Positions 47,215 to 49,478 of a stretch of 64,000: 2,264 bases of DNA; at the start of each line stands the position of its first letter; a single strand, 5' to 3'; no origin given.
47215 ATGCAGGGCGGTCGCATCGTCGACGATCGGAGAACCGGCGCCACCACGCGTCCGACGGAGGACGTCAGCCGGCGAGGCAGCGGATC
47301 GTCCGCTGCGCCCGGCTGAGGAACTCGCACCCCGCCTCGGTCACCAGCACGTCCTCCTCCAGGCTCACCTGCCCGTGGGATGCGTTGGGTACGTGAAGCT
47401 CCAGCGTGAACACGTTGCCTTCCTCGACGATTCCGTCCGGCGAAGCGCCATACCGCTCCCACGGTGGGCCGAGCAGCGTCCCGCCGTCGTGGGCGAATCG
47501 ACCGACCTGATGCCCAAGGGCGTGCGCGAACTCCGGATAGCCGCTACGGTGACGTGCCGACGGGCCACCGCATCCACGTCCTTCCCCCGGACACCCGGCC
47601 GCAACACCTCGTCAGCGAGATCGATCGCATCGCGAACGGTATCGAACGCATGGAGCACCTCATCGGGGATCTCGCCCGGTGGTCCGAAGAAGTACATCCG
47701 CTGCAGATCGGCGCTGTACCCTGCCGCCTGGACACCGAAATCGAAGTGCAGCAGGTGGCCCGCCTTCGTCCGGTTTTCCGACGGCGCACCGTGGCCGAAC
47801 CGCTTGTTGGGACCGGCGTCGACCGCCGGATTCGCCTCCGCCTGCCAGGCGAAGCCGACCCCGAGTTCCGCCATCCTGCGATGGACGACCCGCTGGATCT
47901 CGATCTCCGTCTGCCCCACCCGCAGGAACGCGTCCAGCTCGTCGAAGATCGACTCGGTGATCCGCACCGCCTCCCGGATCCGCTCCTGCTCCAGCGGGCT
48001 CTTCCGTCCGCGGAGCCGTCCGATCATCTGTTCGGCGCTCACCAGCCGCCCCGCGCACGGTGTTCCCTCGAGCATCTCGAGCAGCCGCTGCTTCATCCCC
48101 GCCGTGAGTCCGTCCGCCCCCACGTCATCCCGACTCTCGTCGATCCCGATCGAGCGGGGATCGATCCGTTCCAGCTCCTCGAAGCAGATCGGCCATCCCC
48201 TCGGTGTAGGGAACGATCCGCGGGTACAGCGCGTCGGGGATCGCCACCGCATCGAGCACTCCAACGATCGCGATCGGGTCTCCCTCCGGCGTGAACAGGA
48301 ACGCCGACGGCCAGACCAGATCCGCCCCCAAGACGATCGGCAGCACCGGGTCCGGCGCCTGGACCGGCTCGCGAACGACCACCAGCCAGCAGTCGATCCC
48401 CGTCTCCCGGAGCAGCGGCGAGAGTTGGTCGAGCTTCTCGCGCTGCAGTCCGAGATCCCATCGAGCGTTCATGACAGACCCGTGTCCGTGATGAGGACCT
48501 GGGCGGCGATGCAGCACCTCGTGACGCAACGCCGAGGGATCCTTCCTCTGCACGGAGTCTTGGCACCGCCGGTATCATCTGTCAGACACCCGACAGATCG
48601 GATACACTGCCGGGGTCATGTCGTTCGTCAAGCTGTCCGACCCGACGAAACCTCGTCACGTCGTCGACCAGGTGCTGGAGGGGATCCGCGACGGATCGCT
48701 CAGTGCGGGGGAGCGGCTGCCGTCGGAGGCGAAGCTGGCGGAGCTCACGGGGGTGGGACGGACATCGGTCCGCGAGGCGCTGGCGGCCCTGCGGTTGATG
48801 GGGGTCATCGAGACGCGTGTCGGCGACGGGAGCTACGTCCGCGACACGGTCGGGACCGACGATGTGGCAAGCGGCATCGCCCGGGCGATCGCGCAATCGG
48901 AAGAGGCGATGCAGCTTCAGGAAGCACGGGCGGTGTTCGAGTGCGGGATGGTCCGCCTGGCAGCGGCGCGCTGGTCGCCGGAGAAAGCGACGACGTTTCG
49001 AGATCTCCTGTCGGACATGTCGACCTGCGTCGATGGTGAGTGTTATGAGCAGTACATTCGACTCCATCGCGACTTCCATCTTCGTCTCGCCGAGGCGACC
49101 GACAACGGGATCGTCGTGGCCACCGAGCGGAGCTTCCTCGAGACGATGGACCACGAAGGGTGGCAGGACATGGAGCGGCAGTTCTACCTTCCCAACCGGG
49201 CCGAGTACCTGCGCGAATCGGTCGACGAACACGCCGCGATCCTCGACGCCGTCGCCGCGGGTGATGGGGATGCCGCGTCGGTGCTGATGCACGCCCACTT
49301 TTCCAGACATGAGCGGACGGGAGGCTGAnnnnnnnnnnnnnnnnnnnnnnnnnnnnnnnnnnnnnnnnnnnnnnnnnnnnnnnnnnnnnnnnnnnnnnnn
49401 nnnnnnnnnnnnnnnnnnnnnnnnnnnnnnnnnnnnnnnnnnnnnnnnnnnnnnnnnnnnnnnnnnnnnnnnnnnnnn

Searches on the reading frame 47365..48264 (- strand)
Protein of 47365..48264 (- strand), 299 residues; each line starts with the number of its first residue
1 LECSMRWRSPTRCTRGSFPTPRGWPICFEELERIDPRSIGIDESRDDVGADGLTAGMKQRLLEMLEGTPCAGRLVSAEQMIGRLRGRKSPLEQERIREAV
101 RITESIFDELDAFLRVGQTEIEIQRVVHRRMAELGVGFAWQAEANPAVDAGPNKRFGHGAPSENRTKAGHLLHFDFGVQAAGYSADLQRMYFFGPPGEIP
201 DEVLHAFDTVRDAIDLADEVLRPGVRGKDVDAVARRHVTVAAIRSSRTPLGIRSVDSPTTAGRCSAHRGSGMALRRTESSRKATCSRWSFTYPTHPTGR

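Call 4: search_protein_families(library=pfam, proteins=[window:47365-48264:-], max_evalue=0.01)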
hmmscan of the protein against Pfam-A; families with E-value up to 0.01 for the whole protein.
window:47365-48264:- (299 aa): 1 family
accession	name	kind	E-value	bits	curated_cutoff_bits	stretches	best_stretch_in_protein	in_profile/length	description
PF00557.29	Peptidase_M24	-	8.8e-26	91.4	23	1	94-240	1-143/208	Metallopeptidase family M24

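Call 5: search_protein_families(library=ncbifam, proteins=[window:47365-48264:-], max_evalue=0.01)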
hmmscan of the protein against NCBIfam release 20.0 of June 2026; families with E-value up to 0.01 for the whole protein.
window:47365-48264:- (299 aa): 9 families
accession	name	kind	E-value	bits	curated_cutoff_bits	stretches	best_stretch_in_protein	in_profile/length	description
NF007310.0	PRK09795.1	equivalog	1e-16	60.8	393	1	73-242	115-281/361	aminopeptidase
NF011720.0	PRK15173.1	subfamily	3.2e-12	46.1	420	1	75-231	103-252/343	peptidase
NF011173.0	PRK14575.1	equivalog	4.8e-12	45.5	850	1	75-231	166-315/406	putative peptidase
NF011174.0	PRK14576.1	subfamily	2.4e-10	39.9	487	1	73-232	163-315/405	putative endopeptidase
TIGR00500.1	met_pdase_I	equivalog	3e-08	33.5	171.35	1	89-238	5-153/247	type I methionyl aminopeptidase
NF038259.1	ectoine_DoeA_2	exception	5.1e-08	32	575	1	71-243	137-303/386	ectoine hydrolase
NF040821.1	dipep_PepQ_Arch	equivalog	2.6e-07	30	630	1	77-237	112-266/346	Xaa-Pro dipeptidase PepQ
NF008970.0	PRK12318.1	equivalog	4e-06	26.3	267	1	88-230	44-187/291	methionyl aminopeptidase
NF008131.0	PRK10879.1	equivalog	4e-05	22.6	465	1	78-233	164-314/438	Xaa-Pro aminopeptidase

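Call 47: find_homologous_proteins(query=window:47365-48264:-)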
Query window:47365-48264:- (299 aa): 769 proteins with E <= 0.001 among 4937 candidates; the best 120 are listed.
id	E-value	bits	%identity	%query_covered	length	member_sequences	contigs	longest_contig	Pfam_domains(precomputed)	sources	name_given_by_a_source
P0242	1.6e-163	561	100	84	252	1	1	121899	PF00557.30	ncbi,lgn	-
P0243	2.8e-103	363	79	70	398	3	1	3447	PF00557.30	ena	-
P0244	8.3e-103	362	81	70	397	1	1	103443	PF00557.30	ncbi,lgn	-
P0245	1.8e-102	361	80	70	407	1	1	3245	PF00557.30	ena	-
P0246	6.0e-101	356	79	70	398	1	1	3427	PF00557.30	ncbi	-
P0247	1.8e-100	354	78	70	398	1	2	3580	PF00557.30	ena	-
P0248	2.0e-100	354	77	70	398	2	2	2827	PF00557.30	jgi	jgi:Xaa-Pro aminopeptidase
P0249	2.3e-100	354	79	70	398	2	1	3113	PF00557.30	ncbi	-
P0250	2.4e-100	354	78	70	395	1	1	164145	PF00557.30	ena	-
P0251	6.5e-100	352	78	70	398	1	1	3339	PF00557.30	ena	-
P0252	1.5e-99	351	78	70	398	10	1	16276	PF00557.30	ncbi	-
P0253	2.1e-99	351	78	70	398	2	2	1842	PF00557.30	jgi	jgi:Xaa-Pro aminopeptidase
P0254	5.0e-99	349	77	70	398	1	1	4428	PF00557.30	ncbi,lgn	-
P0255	3.9e-98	347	78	70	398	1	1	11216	PF00557.30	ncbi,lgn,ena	-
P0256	5.2e-98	346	75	70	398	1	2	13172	PF00557.30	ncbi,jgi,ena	-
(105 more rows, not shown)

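Call 48: find_encoding_contigs(protein=P0244, flank=10000, max_places=2)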
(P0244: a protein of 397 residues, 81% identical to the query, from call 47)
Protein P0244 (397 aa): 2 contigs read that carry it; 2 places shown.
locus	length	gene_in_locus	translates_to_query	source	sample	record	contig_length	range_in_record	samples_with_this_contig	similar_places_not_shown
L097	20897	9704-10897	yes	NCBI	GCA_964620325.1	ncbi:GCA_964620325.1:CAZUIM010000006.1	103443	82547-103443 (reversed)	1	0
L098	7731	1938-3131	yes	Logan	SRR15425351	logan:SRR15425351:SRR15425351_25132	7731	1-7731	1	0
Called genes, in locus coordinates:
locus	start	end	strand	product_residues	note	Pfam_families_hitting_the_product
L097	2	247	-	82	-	?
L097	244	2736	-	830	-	PF01315:Ald_Xan_dh_C, PF02738:MoCoBD_1, PF20256:MoCoBD_2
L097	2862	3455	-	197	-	PF00111:Fer2, PF01799:Fer2_2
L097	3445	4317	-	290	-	PF00941:FAD_binding_5, PF03450:CO_deh_flav_C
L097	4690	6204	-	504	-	PF00941:FAD_binding_5, PF01565:FAD_binding_4 (faint), PF03450:CO_deh_flav_C, PF00111:Fer2 (weak), PF01799:Fer2_2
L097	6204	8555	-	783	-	PF01315:Ald_Xan_dh_C, PF02738:MoCoBD_1, PF20256:MoCoBD_2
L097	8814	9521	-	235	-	PF00392:GntR, PF07729:FCD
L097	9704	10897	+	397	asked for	PF00557:Peptidase_M24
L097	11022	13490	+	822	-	PF00989:PAS (weak), PF08448:PAS_4, PF13426:PAS_9, PF08448:PAS_4, PF00989:PAS, PF13426:PAS_9, PF00512:HisKA, PF02518:HATPase_c, +4 more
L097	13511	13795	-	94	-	-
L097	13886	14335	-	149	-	-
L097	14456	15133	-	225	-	PF08713:DNA_alkylation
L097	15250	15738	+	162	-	PF00149:Metallophos, PF12850:Metallophos_2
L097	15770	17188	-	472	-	PF03315:SDH_beta, PF03313:SDH_alpha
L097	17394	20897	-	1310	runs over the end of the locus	-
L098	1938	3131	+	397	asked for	PF00557:Peptidase_M24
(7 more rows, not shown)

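Call 49: find_encoding_contigs(protein=P0250, flank=10000, max_places=2)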
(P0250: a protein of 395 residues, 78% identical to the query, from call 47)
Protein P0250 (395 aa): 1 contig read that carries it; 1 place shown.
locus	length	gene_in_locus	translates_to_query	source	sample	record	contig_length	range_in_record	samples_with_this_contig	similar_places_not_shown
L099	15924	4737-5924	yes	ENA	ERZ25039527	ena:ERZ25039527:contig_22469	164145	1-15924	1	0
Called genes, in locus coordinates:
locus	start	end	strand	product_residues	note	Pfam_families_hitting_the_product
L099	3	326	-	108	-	?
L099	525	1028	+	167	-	PF00578:AhpC-TSA, PF08534:Redoxin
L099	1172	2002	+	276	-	PF01636:APH, PF19974:TCAD9 (weak)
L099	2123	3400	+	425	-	PF05977:MFS_3, PF07690:MFS_1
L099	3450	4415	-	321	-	PF00248:Aldo_ket_red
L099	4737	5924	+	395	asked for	PF00557:Peptidase_M24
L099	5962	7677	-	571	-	PF00884:Sulfatase (faint), PF01663:Phosphodiest, PF00135:COesterase, PF07859:Abhydrolase_3, PF20434:BD-FAE, PF00326:Peptidase_S9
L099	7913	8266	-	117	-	-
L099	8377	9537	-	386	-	PF13517:FG-GAP_3, PF01839:FG-GAP (weak), PF13517:FG-GAP_3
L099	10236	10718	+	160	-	PF01156:IU_nuc_hydro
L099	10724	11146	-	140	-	-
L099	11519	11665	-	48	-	-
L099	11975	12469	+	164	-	PF03358:FMN_red (weak)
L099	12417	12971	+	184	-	PF02525:Flavodoxin_2 (faint)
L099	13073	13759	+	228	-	PF00583:Acetyltransf_1, PF13508:Acetyltransf_7 (weak)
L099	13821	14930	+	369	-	-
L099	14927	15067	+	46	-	-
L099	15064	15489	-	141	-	PF00583:Acetyltransf_1, PF13480:Acetyltransf_6 (weak), PF13527:Acetyltransf_9 (faint), PF13673:Acetyltransf_10, PF13508:Acetyltransf_7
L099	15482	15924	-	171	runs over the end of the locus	-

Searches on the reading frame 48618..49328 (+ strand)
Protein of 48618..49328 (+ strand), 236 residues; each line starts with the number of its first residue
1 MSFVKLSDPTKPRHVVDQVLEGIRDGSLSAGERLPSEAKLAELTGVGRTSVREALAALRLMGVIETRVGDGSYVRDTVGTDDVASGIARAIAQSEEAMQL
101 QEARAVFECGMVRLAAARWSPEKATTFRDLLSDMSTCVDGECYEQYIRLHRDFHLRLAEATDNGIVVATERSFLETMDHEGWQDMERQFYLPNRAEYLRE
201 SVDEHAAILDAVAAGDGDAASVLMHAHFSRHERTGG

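Call 8: search_protein_families(library=pfam, proteins=[window:48618-49328:+], max_evalue=0.001)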
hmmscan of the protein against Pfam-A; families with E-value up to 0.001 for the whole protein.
window:48618-49328:+ (236 aa): 2 families
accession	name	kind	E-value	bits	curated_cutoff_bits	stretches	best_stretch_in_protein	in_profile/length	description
PF07729.17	FCD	-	1.2e-23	84.3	24.3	1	100-229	2-124/125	FCD domain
PF00392.27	GntR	-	9.9e-16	57.6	27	1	13-74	3-64/64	Bacterial regulatory proteins, gntR family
